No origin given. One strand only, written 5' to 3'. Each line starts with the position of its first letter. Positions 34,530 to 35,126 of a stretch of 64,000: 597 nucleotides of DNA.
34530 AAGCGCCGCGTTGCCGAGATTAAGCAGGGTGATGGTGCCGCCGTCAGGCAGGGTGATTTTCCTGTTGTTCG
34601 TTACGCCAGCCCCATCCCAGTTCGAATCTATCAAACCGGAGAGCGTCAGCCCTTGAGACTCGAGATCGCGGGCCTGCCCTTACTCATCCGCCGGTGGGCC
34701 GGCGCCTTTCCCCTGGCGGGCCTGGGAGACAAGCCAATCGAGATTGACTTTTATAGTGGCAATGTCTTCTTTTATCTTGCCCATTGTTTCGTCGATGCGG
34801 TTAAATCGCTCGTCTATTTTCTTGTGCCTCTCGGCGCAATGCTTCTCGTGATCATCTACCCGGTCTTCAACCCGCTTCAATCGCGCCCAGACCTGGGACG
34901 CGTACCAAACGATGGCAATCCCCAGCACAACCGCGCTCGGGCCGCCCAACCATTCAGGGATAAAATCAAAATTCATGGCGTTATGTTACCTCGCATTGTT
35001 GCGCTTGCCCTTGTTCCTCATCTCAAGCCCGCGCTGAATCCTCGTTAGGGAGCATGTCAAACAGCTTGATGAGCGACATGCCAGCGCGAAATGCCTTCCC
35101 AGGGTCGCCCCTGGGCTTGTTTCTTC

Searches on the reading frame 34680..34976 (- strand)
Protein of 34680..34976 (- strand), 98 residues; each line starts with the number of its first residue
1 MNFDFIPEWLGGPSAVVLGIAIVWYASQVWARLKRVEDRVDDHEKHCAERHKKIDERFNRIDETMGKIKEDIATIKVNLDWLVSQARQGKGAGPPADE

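Call 76: search_protein_families(library=pfam, proteins=[window:34680-34976:-], max_evalue=0.001)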
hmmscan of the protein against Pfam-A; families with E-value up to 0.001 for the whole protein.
window:34680-34976:- (98 aa): 1 family
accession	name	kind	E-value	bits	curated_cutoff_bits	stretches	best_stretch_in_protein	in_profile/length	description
PF10779.14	XhlA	-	0.0006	20.4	34.7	1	31-82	4-51/67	Haemolysin XhlA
